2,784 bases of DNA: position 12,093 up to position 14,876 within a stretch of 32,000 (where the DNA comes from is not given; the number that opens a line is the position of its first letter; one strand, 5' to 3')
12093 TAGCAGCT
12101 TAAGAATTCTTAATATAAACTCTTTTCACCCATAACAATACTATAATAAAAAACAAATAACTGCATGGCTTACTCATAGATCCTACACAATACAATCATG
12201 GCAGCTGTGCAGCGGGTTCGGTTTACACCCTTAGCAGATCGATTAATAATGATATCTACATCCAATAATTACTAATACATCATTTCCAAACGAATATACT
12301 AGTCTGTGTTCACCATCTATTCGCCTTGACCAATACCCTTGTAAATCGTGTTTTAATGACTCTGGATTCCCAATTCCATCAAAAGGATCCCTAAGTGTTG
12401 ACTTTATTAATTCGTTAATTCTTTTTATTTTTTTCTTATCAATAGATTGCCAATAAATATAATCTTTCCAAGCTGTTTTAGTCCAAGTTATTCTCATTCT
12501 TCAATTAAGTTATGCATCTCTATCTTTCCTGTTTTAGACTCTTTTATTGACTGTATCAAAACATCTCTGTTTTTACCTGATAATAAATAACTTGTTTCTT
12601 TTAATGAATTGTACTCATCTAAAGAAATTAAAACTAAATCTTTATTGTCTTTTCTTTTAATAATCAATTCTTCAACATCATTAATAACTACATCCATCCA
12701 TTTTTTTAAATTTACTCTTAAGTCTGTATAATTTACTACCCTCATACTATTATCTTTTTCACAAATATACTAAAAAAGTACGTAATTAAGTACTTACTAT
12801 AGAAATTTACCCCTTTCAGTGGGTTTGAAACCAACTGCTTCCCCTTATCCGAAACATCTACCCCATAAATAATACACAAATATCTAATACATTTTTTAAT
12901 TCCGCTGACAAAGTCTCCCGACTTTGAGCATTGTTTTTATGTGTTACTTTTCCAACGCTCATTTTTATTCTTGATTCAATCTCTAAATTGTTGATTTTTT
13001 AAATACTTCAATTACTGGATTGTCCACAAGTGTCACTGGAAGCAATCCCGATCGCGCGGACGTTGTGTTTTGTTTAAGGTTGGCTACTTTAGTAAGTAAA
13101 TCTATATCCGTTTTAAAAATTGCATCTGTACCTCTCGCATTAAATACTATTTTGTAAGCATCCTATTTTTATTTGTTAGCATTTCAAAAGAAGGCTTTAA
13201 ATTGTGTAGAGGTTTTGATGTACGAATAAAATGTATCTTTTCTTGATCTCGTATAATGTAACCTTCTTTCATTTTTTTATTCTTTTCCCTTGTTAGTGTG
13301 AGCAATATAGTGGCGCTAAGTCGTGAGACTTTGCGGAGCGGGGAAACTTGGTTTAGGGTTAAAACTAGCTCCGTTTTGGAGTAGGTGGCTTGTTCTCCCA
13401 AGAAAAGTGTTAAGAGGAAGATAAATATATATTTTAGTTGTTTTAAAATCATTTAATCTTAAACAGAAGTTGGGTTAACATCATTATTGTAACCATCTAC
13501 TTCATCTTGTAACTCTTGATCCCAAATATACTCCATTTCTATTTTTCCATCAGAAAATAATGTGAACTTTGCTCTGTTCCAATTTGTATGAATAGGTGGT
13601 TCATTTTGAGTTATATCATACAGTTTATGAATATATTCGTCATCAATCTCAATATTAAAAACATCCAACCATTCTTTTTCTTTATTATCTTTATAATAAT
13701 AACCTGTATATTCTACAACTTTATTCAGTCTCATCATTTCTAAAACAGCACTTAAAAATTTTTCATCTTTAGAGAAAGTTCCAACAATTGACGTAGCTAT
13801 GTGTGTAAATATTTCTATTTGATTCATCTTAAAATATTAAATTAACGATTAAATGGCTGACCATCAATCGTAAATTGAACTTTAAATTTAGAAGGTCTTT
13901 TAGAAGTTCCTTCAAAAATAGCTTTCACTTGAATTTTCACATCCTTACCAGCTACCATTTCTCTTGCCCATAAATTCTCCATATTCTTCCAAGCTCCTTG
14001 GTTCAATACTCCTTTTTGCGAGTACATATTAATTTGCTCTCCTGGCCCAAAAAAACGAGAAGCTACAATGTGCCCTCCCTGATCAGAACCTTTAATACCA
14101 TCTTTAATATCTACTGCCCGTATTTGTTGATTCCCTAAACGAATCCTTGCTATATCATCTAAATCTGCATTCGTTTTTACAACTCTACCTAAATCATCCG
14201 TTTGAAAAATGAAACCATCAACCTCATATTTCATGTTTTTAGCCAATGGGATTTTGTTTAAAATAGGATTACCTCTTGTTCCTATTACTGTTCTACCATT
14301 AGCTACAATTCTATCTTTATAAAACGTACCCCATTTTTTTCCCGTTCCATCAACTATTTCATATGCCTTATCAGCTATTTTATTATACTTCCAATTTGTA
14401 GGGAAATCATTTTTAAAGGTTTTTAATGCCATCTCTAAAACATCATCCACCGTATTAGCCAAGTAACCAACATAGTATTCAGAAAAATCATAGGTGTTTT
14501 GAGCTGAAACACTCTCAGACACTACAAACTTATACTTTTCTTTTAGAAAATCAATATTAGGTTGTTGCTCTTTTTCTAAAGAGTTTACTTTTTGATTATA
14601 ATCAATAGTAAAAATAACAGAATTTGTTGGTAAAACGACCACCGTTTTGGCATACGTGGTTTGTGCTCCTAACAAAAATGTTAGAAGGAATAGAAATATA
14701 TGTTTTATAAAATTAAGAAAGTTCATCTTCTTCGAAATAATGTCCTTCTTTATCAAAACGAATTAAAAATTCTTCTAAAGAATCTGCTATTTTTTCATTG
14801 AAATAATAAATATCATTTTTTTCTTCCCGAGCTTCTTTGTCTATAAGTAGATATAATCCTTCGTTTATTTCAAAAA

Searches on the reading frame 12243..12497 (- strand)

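Call 6: search_protein_families(library=pfam, proteins=[window:12243-12497:-], max_evalue=0.01)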
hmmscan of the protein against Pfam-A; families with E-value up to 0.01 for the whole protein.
window:12243-12497:- (84 aa): 3 families
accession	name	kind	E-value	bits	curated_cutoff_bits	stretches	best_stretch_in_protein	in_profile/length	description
PF06769.20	YoeB_toxin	-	3.6e-37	126.7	27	1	5-84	1-80/80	YoeB-like toxin of bacterial type II toxin-antitoxin system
PF05016.21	ParE_toxin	-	0.0011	20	23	1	3-78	1-80/89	ParE toxin of type II toxin-antitoxin system, parDE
PF05015.19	HigB-like_toxin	-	0.009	16.9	27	0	46-76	54-84/91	RelE-like toxin of type II toxin-antitoxin system HigB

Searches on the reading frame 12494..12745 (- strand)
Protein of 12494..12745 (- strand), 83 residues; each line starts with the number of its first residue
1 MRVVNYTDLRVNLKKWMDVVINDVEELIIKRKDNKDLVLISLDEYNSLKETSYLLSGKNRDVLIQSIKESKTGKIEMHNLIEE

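Call 6: search_protein_families(library=pfam, proteins=[window:12494-12745:-], max_evalue=0.01)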
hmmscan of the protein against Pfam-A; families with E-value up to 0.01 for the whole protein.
window:12494-12745:- (83 aa): 2 families
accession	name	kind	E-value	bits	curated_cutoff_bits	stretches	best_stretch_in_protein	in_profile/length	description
PF02604.26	PhdYeFM_antitox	-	1.3e-15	57.4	29.8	1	1-69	1-70/74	Antitoxin Phd_YefM, type II toxin-antitoxin system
PF01849.23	NAC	-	0.0029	17.9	21.3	1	9-58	4-53/57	NAC domain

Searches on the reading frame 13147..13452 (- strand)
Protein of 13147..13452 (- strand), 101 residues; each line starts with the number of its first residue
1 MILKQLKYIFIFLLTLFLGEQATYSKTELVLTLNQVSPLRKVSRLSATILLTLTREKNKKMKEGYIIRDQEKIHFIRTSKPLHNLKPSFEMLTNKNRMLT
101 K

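Call 4: search_protein_families(library=pfam, proteins=[window:13147-13452:-], max_evalue=0.1)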
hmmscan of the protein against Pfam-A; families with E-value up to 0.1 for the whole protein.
window:13147-13452:- (101 aa): 0 families

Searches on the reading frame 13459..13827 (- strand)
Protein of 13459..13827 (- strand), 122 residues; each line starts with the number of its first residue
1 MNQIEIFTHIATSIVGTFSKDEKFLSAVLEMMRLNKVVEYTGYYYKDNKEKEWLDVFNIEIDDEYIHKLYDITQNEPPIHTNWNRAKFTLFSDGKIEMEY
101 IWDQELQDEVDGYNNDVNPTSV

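Call 4: search_protein_families(library=pfam, proteins=[window:13459-13827:-], max_evalue=0.1)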
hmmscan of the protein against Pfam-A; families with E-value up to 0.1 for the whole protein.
window:13459-13827:- (122 aa): 1 family
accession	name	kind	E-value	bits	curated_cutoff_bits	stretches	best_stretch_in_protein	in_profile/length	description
PF13353.11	Fer4_12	-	0.096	13.4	22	0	24-74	73-126/137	4Fe-4S single cluster domain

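Call 17: search_protein_families(library=ncbifam, proteins=[window:13459-13827:-], max_evalue=0.01)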
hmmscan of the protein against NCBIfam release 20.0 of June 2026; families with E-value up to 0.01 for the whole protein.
window:13459-13827:- (122 aa): 0 families

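Call 92: search_protein_families(library=padloc, proteins=[window:13459-13827:-], max_evalue=0.01)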
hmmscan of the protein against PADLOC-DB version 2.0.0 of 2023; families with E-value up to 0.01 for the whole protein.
window:13459-13827:- (122 aa): 0 families

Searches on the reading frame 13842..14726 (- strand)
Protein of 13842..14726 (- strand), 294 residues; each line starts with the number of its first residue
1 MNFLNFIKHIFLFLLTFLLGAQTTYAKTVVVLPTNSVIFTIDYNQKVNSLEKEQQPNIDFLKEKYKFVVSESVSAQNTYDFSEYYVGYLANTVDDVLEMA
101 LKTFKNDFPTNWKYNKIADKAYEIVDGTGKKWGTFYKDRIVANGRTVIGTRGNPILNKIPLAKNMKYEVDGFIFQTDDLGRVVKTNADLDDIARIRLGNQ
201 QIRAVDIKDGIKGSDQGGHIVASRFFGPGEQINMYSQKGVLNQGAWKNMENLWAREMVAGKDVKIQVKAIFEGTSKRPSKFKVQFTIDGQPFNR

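Call 4: search_protein_families(library=pfam, proteins=[window:13842-14726:-], max_evalue=0.1)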
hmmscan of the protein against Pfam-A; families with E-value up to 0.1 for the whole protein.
window:13842-14726:- (294 aa): 3 families
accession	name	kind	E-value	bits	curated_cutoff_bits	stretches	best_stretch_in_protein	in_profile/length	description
PF13930.12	Endonuclea_NS_2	-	2.4e-26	92.9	27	1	164-288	2-131/132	DNA/RNA non-specific endonuclease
PF01223.29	Endonuclease_NS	-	0.00069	19.8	23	1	218-276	84-151/223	DNA/RNA non-specific endonuclease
PF11675.13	DUF3271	-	0.012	15.7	22.5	1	44-112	101-166/248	Protein of unknown function (DUF3271)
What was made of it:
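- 13842..14726 (-): Toxin 1 (294 aa). Leader at 14457-14726; tip at 13842-14456 (Endonuclea_NS_2 nuclease). PF13930 at E 2.4e-26 over residues 164-288 (call 4).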

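Call 17: search_protein_families(library=ncbifam, proteins=[window:13842-14726:-], max_evalue=0.01)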
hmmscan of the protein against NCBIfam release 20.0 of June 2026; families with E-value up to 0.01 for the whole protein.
window:13842-14726:- (294 aa): 0 families

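Call 20: search_protein_representatives(protein=window:13842-14726:-)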
Query: 294 residues. Proteins with E-value up to 0.001 (for the whole library): 2397; up to 1e-10: 982; up to 1e-30: 39. The best 150 are listed.
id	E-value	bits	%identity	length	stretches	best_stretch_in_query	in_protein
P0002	2.5e-90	319.2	68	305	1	89-293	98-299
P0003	2.8e-88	312.5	66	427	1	84-290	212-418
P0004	4.2e-87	308.6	70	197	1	105-293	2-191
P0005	3.9e-86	305.5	67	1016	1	95-290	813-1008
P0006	5.9e-86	304.9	67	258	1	83-281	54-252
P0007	4.6e-84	298.7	71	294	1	94-290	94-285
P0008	9.0e-81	287.9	66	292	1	88-285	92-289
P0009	1.8e-80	286.9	63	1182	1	96-290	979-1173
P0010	4.7e-77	275.7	61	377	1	96-290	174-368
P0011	3.7e-76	272.7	65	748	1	106-293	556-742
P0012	1.5e-75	270.8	64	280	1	107-293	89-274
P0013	2.4e-72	260.2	62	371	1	107-291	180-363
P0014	4.3e-68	246.3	61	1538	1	108-294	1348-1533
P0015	1.9e-67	244.2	70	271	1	91-248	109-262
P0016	3.3e-65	236.8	59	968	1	106-289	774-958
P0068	7.4e-25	104.4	55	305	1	1-112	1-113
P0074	1.7e-24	103.2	62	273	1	1-93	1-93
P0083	1.1e-23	100.5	57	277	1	1-96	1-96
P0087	5.8e-23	98.2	42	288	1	7-168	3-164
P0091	1.2e-22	97.1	50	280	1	6-112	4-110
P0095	2.9e-22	95.9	45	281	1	1-159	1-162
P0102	4.4e-22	95.3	53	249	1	3-109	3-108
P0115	2.7e-21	92.7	56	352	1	2-95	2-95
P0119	6.1e-21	91.6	58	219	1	1-88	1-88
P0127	1.5e-20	90.3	57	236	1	1-93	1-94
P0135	3.6e-20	89.0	58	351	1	1-93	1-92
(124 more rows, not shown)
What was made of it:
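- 13842..14726 (-): The tip is found at the C-terminus of hundreds of proteins of 200-2500 aa (call 20).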

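Call 30: find_encoding_contigs(protein=window:13842-14726:-, flank=10000)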
Protein window:13842-14726:- (294 aa): no gene with exactly this product is on record in the collection.

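Call 76: find_encoding_contigs(protein=P0002, flank=4000, max_places=4)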
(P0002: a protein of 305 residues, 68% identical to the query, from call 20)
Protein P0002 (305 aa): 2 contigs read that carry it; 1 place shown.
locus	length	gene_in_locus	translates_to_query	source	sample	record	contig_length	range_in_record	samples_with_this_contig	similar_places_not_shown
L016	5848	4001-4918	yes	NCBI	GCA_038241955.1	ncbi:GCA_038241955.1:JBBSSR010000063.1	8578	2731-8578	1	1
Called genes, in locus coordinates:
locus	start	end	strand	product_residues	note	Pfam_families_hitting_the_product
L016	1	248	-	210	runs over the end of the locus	PF00881:Nitroreductase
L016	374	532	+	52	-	-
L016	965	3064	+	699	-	PF10136:SpecificRecomb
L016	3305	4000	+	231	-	-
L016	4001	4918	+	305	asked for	PF13930:Endonuclea_NS_2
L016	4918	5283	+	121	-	-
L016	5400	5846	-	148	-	?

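Call 80: search_protein_families(library=pfam, proteins=[P0068, P0074, P0083, P0087, P0091, P0095, P0102, P0115, P0119, P0127], max_evalue=0.01)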
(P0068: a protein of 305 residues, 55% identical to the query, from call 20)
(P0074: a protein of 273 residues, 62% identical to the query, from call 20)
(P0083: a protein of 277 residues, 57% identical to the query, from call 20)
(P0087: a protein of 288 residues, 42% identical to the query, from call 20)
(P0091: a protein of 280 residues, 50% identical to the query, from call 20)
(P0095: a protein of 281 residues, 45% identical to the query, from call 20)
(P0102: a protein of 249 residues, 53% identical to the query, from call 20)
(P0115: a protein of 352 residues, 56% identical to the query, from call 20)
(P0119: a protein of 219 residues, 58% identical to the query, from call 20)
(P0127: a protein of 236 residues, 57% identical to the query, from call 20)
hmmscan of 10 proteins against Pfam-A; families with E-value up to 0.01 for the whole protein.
P0068 (305 aa): 2 families
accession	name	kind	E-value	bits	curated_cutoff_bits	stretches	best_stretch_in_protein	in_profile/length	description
PF14414.12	WHH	-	7.2e-13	48.5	25.1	1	249-299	5-42/43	A nuclease of the HNH/ENDO VII superfamily with conserved WHH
PF12639.13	Colicin-DNase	-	0.00078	20.6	25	1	222-284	32-93/96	DNase/tRNase domain of colicin-like bacteriocin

P0074 (273 aa): 0 families

P0083 (277 aa): 1 family
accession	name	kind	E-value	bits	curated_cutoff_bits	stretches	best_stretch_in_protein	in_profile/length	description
PF14412.12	AHH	-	3.1e-10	40.5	22.3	1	150-257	7-108/111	A nuclease family of the HNH/ENDO VII superfamily with conserved AHH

P0087 (288 aa): 1 family
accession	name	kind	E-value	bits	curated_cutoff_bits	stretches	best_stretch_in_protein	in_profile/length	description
PF14021.12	TNT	-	9.8e-07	29.6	27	1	158-266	3-85/88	Tuberculosis necrotizing toxin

P0091 (280 aa): 0 families

P0095 (281 aa): 0 families

P0102 (249 aa): 2 families
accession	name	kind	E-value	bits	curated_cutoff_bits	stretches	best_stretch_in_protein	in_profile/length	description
PF21431.3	Col-Pyo_DNase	-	3.2e-42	144.1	27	1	118-238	1-122/124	Colicin/Pyocin-S2, DNase domain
PF14411.12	LHH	-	9.8e-06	26.1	23.3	0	183-211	2-24/76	A nuclease of the HNH/ENDO VII superfamily with conserved LHH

P0115 (352 aa): 0 families

P0119 (219 aa): 0 families

P0127 (236 aa): 0 families

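Call 81: search_protein_families(library=pfam, proteins=[P0135], max_evalue=0.01)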
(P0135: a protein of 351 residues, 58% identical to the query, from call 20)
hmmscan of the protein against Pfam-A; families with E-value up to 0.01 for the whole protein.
P0135 (351 aa): 1 family
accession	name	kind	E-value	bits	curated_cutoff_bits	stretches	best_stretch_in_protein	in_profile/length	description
PF15963.11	Myb_DNA-bind_7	-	0.0037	17.5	31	1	184-238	9-58/88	Myb DNA-binding like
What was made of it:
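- The tip repertoire is that of inter-bacterial polymorphic toxins (calls 80, 81).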

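Call 92: search_protein_families(library=padloc, proteins=[window:13842-14726:-], max_evalue=0.01)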
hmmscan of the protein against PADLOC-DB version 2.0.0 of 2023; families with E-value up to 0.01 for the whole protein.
window:13842-14726:- (294 aa): 0 families
